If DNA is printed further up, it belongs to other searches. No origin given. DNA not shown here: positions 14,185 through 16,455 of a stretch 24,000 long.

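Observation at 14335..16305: Divergent EF-2 paralogue lacking the diphthamide histidine, directly flanking the ESCRT locus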

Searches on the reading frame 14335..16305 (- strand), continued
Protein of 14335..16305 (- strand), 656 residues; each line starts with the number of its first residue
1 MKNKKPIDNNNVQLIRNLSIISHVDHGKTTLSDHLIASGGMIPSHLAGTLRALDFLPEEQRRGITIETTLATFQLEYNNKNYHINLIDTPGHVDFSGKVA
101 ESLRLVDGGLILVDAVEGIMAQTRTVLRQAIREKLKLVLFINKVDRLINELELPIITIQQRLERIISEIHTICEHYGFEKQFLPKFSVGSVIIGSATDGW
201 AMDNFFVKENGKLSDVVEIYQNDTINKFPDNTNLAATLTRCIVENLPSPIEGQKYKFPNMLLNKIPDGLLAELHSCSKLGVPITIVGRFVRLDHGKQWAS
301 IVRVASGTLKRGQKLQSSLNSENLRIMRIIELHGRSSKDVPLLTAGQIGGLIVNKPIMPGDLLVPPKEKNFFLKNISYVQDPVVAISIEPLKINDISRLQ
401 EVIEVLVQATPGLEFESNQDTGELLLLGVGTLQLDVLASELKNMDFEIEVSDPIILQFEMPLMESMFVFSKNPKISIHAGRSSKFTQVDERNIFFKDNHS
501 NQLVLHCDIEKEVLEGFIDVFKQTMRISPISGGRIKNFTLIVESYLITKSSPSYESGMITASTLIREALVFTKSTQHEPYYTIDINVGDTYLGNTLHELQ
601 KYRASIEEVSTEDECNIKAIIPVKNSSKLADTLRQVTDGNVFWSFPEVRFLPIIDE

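Call 17: find_encoding_contigs(protein=P0027, flank=10000, max_places=2)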
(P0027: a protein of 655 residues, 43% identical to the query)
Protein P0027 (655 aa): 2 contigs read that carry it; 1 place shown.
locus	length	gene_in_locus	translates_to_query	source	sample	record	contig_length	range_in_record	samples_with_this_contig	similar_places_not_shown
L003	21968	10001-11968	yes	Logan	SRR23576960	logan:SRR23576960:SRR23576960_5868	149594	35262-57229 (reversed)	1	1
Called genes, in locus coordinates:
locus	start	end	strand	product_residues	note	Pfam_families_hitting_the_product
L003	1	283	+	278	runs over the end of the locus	-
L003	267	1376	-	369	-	PF00350:Dynamin_N (faint), PF01926:MMR_HSR1, PF02421:FeoB_N, PF16897:MMR_HSR1_Xtn, PF02824:TGS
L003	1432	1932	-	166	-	-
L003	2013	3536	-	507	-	PF00221:Lyase_aromatic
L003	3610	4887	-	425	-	PF02788:RuBisCO_large_N, PF00016:RuBisCO_large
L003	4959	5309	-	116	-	PF01096:Zn_ribbon_TFIIS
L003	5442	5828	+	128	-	PF03259:Robl_LC7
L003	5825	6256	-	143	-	PF21485:IF5A-like_N, PF08207:EFP_N, PF01287:eIF-5a (weak)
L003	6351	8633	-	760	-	PF02516:STT3, PF13231:PMT_2, PF21436:STT3-PglB_core (weak)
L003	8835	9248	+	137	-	PF19545:DUF6069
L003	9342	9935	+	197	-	PF13263:PHP_C (weak)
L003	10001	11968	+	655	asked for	PF00009:GTP_EFTU, PF22042:EF-G_D2 (weak), PF03144:GTP_EFTU_D2 (weak), PF14492:EFG_III, PF00679:EFG_C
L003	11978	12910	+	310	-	PF22458:RsmF-B_ferredox, PF01189:Methyltr_RsmB-F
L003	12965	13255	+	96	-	-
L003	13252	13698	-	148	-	PF02657:SufE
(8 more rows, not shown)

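Call 18: find_encoding_contigs(protein=P0036, flank=10000, max_places=2)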
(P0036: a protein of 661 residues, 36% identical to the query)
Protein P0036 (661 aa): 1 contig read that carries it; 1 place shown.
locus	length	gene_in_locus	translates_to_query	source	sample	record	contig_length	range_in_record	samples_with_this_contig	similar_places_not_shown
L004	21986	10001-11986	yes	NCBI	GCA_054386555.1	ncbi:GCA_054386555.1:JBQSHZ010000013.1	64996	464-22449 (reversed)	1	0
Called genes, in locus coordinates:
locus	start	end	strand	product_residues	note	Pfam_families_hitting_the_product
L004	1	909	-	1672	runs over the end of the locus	PF03833:PolC_DP2_N, PF24844:PolC_DP2_central, PF24846:PolC_DP2_cat, PF14890:Intein_splicing, PF14528:LAGLIDADG_3, PF24846:PolC_DP2_cat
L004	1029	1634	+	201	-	-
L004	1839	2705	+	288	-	PF05496:RuvB_N (faint), PF01078:Mg_chelatase (faint), PF00158:Sigma54_activat (faint), PF07724:AAA_2 (weak), PF00004:AAA, PF07726:AAA_3, PF07728:AAA_5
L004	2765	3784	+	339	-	PF05762:VWA_CoxE (weak), PF00092:VWA (weak), PF13519:VWA_2 (weak)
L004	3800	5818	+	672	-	PF01472:PUA, PF01507:PAPS_reduct, PF12838:Fer4_7 (weak), PF13237:Fer4_10 (weak), PF14697:Fer4_21 (weak)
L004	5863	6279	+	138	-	PF01423:LSM (weak), PF14894:Lsm_C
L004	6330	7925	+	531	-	PF01702:TGT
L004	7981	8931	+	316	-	-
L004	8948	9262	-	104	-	PF00338:Ribosomal_S10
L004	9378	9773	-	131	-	-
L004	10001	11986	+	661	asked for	PF00009:GTP_EFTU, PF22042:EF-G_D2, PF03144:GTP_EFTU_D2, PF14492:EFG_III, PF00679:EFG_C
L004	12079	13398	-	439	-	PF01979:Amidohydro_1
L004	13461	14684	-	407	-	PF13191:AAA_16, PF01637:ATPase_2, PF09848:SLFN-g3_helicase (faint), PF13401:AAA_22, PF00004:AAA (weak), PF22606:Cdc6-ORC-like_ATPase_lid (weak), PF22703:Cdc6_lid, PF09079:WHD_Cdc6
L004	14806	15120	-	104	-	PF01022:HTH_5 (weak), PF01978:TrmB, PF12802:MarR_2 (weak), PF12840:HTH_20 (weak)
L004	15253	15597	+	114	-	PF20586:DUF6788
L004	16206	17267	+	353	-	PF05343:Peptidase_M42, PF01546:Peptidase_M20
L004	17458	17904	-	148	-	-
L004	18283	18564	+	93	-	PF18912:DZR_2 (weak)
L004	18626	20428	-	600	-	-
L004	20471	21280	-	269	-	PF00005:ABC_tran, PF02463:SMC_N, PF13304:AAA_21 (faint)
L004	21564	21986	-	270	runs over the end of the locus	-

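Call 19: find_encoding_contigs(protein=P0011, flank=10000, max_places=2)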
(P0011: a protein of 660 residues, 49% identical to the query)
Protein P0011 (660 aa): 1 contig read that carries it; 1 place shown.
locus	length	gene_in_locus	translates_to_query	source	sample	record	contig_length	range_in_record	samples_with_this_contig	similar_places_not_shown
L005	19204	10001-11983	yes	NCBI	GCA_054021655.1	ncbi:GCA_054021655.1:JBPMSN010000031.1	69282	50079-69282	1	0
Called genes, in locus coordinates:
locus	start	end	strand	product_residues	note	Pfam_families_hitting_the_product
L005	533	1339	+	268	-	PF04893:Yip1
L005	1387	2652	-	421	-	PF03463:eRF1_1, PF18854:baeRF_family10, PF03464:eRF1_2, PF18859:acVLRF1, PF03465:eRF1_3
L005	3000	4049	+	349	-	-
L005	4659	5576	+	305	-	PF00781:DAGK_cat, PF19279:YegS_C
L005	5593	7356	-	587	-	PF00515:TPR_1 (faint), PF13424:TPR_12 (weak)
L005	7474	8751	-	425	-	PF00919:UPF0004, PF04055:Radical_SAM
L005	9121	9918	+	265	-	PF03193:RsgA_GTPase, PF01926:MMR_HSR1, PF02421:FeoB_N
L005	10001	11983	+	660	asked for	PF00009:GTP_EFTU, PF14492:EFG_III, PF00679:EFG_C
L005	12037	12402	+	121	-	-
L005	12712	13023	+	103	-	-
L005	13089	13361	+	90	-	PF01990:ATP-synt_F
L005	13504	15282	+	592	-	PF02874:ATP-synt_ab_N, PF16886:ATP-synt_ab_Xtn, PF00006:ATP-synt_ab, PF22919:ATP-synt_VA_C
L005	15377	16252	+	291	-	PF01040:UbiA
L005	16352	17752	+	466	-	PF00437:T2SSE (weak)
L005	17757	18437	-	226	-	PF06026:Rib_5-P_isom_A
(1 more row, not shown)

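Call 23: find_related_loci(query=A1, collection=genome_contigs, flank=10000)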
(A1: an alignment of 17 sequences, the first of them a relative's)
Query A1 (656 aa) in genome_contigs; peptide patterns used: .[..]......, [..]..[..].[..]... (x = any residue, [..] = any of these).
600 stretches matched a pattern (row limit reached: there are more); 567 encode a relative of the query (tblastn E <= 1e-3); the best 80 are kept; 80 distinct loci.
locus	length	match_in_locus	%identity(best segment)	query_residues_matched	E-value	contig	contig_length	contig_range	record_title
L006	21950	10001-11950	31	13-643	6e-85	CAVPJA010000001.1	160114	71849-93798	MAG: Candidatus Bathyarchaeota archaeon isolate MFD00032.bin.2.120 genome assembly, contig: contig_106376, whole genome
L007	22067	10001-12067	31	15-656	1e-82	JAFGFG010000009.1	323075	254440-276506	MAG: Candidatus Aenigmatarchaeota archaeon isolate Zod_Metabat.1300 k87_14378440, whole genome shotgun sequence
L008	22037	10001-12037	32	15-653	1e-82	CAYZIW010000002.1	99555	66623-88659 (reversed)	MAG TPA_asm: uncultured archaeon isolate binchicken_co1_56 genome assembly, contig: NODE_154_length_99555_cov_4.969799,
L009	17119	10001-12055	31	15-656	7e-82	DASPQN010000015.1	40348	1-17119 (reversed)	MAG TPA_asm: Thermoplasmata archaeon isolate SMAG_U12200 k141_422331, whole genome shotgun sequence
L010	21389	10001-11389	35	15-473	1e-79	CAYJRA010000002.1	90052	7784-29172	MAG TPA_asm: uncultured archaeon isolate ERP125453_co1_246 genome assembly, contig: NODE_128_length_90052_cov_9.698434,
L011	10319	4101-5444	33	15-459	4e-75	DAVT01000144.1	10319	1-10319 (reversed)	MAG TPA_asm: Euryarchaeota archaeon UBA501 UBA501_contig_54864, whole genome shotgun sequence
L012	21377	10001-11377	33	10-459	4e-74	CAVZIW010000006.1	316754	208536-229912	MAG: Candidatus Bathyarchaeota archaeon isolate MFD02416.bin.1.260 genome assembly, contig: contig_34448, whole genome s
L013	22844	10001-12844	29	15-653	5e-69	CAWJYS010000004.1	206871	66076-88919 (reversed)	MAG: Methanotrichaceae archaeon isolate MFD03899.bin.2.83 genome assembly, contig: contig_16229, whole genome shotgun se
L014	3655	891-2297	34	10-473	5e-66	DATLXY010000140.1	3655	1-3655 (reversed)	MAG TPA_asm: Nitrososphaera sp. isolate SMAG_U13258 k141_397243, whole genome shotgun sequence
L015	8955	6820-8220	34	10-473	4e-70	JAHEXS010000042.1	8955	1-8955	MAG: Candidatus Nitrosotenuis sp. isolate nzgw11 NODE_10500_length_8956_cov_6.114658, whole genome shotgun sequence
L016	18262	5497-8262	27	14-650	7e-63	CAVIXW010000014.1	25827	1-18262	Acutalibacteraceae bacterium isolate H07677-L1_cleanbin_000012 genome assembly, contig: Spades_H07677-L1_contig_920, who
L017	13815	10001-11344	36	15-459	2e-75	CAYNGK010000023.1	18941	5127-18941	MAG TPA_asm: uncultured Methanosarcinales archaeon isolate SRP342105_co1_174 genome assembly, contig: NODE_3885_length_1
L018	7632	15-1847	28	78-643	8e-56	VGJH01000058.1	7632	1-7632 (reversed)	MAG: Candidatus Bathyarchaeota archaeon isolate K_DeepCast_250m_m2_015 K_DeepCast_250m_m2_015_Ga0194125_10021366, whole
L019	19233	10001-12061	29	15-656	2e-67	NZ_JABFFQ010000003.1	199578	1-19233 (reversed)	Methanoculleus nereidis strain YWC-01 YWC-01-scaffold03, whole genome shotgun sequence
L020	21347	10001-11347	35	15-459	2e-74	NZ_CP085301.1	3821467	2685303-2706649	Haladaptatus pallidirubidus strain YIM 93656 chromosome, complete genome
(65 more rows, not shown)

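Call 26: find_encoding_contigs(protein=P0012, flank=10000, max_places=2)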
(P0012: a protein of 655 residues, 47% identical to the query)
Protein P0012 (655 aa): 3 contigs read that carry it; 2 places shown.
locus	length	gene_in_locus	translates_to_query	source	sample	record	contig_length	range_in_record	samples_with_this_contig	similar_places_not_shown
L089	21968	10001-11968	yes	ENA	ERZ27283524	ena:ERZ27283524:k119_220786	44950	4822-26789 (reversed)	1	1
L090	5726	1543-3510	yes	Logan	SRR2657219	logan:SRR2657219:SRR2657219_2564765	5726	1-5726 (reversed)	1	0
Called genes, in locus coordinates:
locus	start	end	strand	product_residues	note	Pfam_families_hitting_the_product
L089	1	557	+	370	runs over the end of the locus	PF00350:Dynamin_N (faint), PF01926:MMR_HSR1, PF02421:FeoB_N, PF16897:MMR_HSR1_Xtn, PF02824:TGS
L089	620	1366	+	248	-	PF12717:Cnd1 (weak)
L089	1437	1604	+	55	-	PF01402:RHH_1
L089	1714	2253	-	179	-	PF00252:Ribosomal_L16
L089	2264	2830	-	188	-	PF00177:Ribosomal_S7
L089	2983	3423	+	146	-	PF01965:DJ-1_PfpI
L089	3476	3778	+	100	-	-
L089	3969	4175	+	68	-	-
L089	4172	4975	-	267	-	-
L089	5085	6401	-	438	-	PF00009:GTP_EFTU, PF01926:MMR_HSR1 (faint), PF03144:GTP_EFTU_D2, PF03143:GTP_EFTU_D3, PF22594:GTP-eEF1A_C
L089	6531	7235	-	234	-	PF00254:FKBP_C, PF22199:FKBP26_IF, PF18046:FKBP26_C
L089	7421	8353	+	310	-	PF01189:Methyltr_RsmB-F, PF13847:Methyltransf_31 (weak)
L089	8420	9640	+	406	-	PF05621:TniB, PF13191:AAA_16 (weak), PF00931:NB-ARC (weak), PF01637:ATPase_2 (weak), PF00004:AAA (weak), PF13401:AAA_22, PF22703:Cdc6_lid, PF09079:WHD_Cdc6, +1 more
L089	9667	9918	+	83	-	PF01022:HTH_5, PF12802:MarR_2 (weak), PF13412:HTH_24 (weak)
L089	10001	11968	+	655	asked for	PF00009:GTP_EFTU, PF22042:EF-G_D2 (faint), PF14492:EFG_III, PF00679:EFG_C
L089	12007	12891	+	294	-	-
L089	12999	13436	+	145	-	-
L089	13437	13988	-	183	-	-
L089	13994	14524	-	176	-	-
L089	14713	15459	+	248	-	PF01416:PseudoU_synth_1 (weak)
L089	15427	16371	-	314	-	PF03215:Rad17 (weak), PF00004:AAA, PF13177:DNA_pol3_delta2 (weak), PF21960:RCF1-5-like_lid (weak), PF25361:AAA_lid_RFC1, PF16193:AAA_assoc_2 (faint), PF08542:Rep_fac_C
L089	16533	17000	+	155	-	PF04238:DUF420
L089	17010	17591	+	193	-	PF03587:EMG1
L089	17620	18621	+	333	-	-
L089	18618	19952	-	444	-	PF00091:Tubulin, PF12327:FtsZ_C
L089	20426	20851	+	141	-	PF01090:Ribosomal_S19e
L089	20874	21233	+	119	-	PF01984:dsDNA_bind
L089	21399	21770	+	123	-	PF01198:Ribosomal_L31e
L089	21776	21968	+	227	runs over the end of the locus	PF01912:eIF-6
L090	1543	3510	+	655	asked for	PF00009:GTP_EFTU, PF22042:EF-G_D2 (faint), PF14492:EFG_III, PF00679:EFG_C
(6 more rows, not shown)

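Call 27: find_encoding_contigs(protein=P0023, flank=10000, max_places=2)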
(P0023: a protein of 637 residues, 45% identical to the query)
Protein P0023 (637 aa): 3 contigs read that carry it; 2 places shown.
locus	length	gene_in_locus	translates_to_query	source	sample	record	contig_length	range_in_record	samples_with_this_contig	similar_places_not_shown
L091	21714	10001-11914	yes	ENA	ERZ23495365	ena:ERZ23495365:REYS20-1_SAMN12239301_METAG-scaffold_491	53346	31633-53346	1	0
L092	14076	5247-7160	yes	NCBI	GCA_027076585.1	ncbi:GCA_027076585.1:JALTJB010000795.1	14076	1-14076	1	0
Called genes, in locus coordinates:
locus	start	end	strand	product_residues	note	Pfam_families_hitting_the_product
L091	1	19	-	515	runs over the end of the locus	-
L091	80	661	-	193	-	-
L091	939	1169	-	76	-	-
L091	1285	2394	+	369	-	PF01926:MMR_HSR1, PF02421:FeoB_N, PF16897:MMR_HSR1_Xtn, PF02824:TGS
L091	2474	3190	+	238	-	PF00009:GTP_EFTU, PF00025:Arf (faint), PF01926:MMR_HSR1 (faint), PF03029:ATP_bind_1, PF08477:Roc (weak), PF00071:Ras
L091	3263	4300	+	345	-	-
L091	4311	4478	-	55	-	-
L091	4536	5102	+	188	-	-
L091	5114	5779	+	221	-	-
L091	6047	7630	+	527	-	PF20656:MS_N, PF01274:MS_TIM-barrel, PF20659:MS_C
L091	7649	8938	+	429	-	PF00463:ICL, PF13714:PEP_mutase, PF00463:ICL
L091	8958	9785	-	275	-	-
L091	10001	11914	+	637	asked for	PF00009:GTP_EFTU, PF22042:EF-G_D2 (weak), PF14492:EFG_III, PF00679:EFG_C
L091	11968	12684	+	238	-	-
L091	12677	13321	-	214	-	PF02811:PHP, PF13263:PHP_C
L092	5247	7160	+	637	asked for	PF00009:GTP_EFTU, PF22042:EF-G_D2 (weak), PF14492:EFG_III, PF00679:EFG_C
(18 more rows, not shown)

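Call 28: find_encoding_contigs(protein=P0007, flank=10000, max_places=2)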
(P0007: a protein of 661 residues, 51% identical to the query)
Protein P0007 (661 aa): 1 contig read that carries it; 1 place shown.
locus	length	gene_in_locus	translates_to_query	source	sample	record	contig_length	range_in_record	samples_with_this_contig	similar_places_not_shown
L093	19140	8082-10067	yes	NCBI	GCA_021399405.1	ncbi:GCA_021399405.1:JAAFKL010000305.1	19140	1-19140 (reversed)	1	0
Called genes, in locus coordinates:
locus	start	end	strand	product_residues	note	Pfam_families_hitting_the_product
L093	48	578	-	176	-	PF00252:Ribosomal_L16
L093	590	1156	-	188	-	PF00177:Ribosomal_S7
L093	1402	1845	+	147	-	-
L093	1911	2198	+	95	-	-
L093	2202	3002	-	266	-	-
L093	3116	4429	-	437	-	PF00009:GTP_EFTU, PF03144:GTP_EFTU_D2, PF03143:GTP_EFTU_D3, PF22594:GTP-eEF1A_C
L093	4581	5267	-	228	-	PF00254:FKBP_C, PF22199:FKBP26_IF, PF18046:FKBP26_C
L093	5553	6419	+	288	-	PF22458:RsmF-B_ferredox, PF01189:Methyltr_RsmB-F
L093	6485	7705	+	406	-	PF05621:TniB, PF13191:AAA_16 (weak), PF00004:AAA (weak), PF05729:NACHT, PF13401:AAA_22, PF22703:Cdc6_lid, PF09079:WHD_Cdc6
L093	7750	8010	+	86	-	PF01022:HTH_5 (weak)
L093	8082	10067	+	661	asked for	PF00009:GTP_EFTU, PF03144:GTP_EFTU_D2 (weak), PF22042:EF-G_D2 (weak), PF14492:EFG_III, PF00679:EFG_C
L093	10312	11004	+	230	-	-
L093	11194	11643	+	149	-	-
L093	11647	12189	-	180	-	-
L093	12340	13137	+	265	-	PF01416:PseudoU_synth_1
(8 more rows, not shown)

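Call 30: predict_structure(alignment_id=A2)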
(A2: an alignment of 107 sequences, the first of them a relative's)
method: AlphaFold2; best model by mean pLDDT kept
length: 656 residues; sequences in the alignment: 107
mean_pLDDT: 89.8   pTM: 0.82
mean pLDDT of the five models: 89.8, 88.5, 87.9, 87.8, 87.5
residues with pLDDT >= 90: 428; 70-90: 203; 50-70: 21; < 50: 4
segments of 3 or more residues with pLDDT < 50: 1-3
pLDDT, mean of each block of 10 residues (from residue 1): 56 96 84 92 86 79 76 93 93 80 95 90 83 95 95 95 94 90 95 95 94 94 88 94 97 95 92 95 94 79 97 94 95 89 96 91 86 77 92 91 87 85 89 89 92 94 95 93 89 91 93 94 93 94 83 89 97 95 86 94 94 84 87 82 81 79
secondary structure, 60 per line:
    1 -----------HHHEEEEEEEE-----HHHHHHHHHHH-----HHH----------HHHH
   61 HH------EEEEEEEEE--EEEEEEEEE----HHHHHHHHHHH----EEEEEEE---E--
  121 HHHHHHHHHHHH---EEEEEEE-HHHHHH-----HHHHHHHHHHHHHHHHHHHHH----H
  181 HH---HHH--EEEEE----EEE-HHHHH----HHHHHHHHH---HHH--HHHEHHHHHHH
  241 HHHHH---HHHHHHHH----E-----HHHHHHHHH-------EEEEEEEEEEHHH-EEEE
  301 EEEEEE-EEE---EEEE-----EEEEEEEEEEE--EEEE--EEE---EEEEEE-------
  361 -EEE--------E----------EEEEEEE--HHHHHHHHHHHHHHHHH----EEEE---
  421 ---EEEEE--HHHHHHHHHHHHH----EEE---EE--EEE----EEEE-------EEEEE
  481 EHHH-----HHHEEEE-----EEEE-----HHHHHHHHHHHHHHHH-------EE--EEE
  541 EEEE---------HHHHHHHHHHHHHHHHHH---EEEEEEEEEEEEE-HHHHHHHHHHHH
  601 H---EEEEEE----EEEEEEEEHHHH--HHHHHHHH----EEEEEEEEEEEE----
elements in order: E15-22 H28-38 H57-62 E69-77 E80-88 H93-103 E108-114 H121-132 E136-142 H144-149 H155-175 E191-195 E200-202 H204-208 H213-221 H234-245 H249-256 H267-275 E283-292 E297-306 E308-310 E314-317 E323-333 E336-339 E342-344 E348-353 E362-364 E384-390 H393-409 E414-417 E424-428 H431-443 E448-450 E458-460 E465-468 E476-481 E493-496 E502-505 H511-526 E538-544 H554-571 E575-587 H589-601 E605-610 E615-622 H623-626 H629-636 E641-652

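Call 33: fold_search(model_id=the predicted structure, library=pdb)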
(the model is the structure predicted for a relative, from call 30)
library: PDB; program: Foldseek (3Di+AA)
matches with E <= 10: 1942; with E <= 0.001: 1042
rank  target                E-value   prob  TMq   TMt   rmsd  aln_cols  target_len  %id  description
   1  6u44_A                1.8e-58  1.00  0.76  0.70   5.8       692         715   29  Crystal structure of Methanoperedens nitroreducens elongation factor 2 H595N bound to GMPPCP and magnesium (monoclinic (released 2020-03-18)
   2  6u43                  1.6e-57  1.00  0.79  0.72   5.5       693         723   29  Crystal structure of Methanoperedens nitroreducens elongation factor 2 H595N bound to GMPPCP and magnesium (triclinic cr (released 2020-03-18)
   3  6u45_A                3.4e-56  1.00  0.78  0.72   5.7       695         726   30  Crystal structure of Methanoperedens nitroreducens elongation factor 2 bound to GMPPCP and magnesium (released 2020-03-18)
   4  6u45_B                2.2e-54  1.00  0.78  0.73   5.4       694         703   27  Crystal structure of Methanoperedens nitroreducens elongation factor 2 bound to GMPPCP and magnesium (released 2020-03-18)
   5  5h7j_B                6.5e-53  1.00  0.59  0.57   8.4       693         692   28  Crystal structure of Elongation factor 2 (released 2018-02-21)
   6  5h7l_B                2.0e-52  1.00  0.61  0.58   8.3       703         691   27  Complex of Elongation factor 2-50S ribosomal protein L12 (released 2018-02-21)
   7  8hl4_AEFG             2.3e-51  1.00  0.69  0.63   9.3       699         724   29  Cryo-EM Structures and Translocation Mechanism of Crenarchaeota Ribosome (released 2023-11-29)
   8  6q2d_C                3.4e-51  1.00  0.62  0.59   8.0       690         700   26  Crystal structure of Methanobrevibacter smithii Dph2 in complex with Methanobrevibacter smithii elongation factor 2 (released 2019-10-16)
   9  5h7l_A                8.0e-51  1.00  0.58  0.56   8.7       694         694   28  Complex of Elongation factor 2-50S ribosomal protein L12 (released 2018-02-21)
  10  5h7j_A                2.2e-50  1.00  0.58  0.56   8.7       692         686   28  Crystal structure of Elongation factor 2 (released 2018-02-21)
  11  7osa_eEF2             2.8e-49  1.00  0.65  0.52  10.1       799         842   22  Pre-translocation complex of 80 S.cerevisiae ribosome with eEF2 and ligands (released 2021-12-08)
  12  8ro2_C                8.7e-49  1.00  0.73  0.55   6.8       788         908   21  Integrative Structure of the human intron lariat Spliceosome (ILS'') (released 2024-09-18)
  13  8y6o_D                1.5e-48  1.00  0.74  0.59   6.8       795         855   21  Cryo-EM Structure of the human minor pre-B complex (pre-precatalytic spliceosome) U11 and tri-snRNP part (released 2024-03-20)
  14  8q87_A                4.0e-48  1.00  0.63  0.50  10.4       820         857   23  Structure of the G. gallus 80S rotated ribosome in complex with eEF2 and SERBP1 (released 2024-08-28)
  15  8qoz_C                5.2e-48  1.00  0.73  0.59   7.1       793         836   22  Cryo-EM Structure of Pre-B+5'ss+ATPgammaS Complex (core part) (released 2024-05-22)
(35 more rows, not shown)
